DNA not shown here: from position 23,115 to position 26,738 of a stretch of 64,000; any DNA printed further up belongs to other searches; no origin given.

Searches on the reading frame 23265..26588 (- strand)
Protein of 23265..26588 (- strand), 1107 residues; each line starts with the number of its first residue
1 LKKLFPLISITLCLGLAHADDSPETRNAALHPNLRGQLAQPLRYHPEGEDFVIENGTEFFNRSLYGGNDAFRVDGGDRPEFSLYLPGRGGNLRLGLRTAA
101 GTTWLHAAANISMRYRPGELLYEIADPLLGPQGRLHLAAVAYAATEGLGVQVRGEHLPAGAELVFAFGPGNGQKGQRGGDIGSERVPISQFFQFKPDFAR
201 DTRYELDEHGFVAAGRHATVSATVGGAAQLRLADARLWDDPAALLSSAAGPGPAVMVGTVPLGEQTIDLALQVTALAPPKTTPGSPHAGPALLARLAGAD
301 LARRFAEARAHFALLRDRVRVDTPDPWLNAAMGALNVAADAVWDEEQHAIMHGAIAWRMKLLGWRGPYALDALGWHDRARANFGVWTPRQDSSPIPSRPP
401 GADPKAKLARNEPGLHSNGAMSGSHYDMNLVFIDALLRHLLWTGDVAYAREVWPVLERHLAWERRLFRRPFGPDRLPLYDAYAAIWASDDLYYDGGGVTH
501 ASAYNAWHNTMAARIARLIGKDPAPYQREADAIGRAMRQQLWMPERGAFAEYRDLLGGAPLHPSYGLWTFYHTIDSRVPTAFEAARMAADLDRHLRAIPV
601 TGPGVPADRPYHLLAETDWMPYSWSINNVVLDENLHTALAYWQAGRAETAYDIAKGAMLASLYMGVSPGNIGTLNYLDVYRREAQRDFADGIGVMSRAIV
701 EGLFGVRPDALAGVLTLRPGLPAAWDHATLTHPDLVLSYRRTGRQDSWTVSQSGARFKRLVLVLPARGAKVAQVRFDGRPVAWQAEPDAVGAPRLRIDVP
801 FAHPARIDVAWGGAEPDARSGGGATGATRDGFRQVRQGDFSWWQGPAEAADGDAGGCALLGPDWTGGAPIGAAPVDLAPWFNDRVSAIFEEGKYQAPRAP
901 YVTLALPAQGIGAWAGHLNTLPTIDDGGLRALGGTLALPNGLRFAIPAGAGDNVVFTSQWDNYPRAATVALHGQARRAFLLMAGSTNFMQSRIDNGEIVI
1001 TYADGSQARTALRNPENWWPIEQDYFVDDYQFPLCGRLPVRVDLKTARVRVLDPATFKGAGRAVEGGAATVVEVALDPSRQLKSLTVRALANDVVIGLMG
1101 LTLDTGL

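Call 5: search_protein_families(library=pfam, proteins=[window:23265-26588:-], max_evalue=0.01)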
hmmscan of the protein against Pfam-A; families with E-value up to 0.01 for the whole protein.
window:23265-26588:- (1107 aa): 1 family
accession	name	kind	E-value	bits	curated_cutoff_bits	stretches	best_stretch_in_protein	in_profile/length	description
PF14614.12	DUF4450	-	4.5e-27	95.3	27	1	85-262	1-180/212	Domain of unknown function (DUF4450)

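Call 6: search_protein_families(library=ncbifam, proteins=[window:23265-26588:-], max_evalue=0.01)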
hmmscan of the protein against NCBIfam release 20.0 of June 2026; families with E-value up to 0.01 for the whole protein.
window:23265-26588:- (1107 aa): 0 families
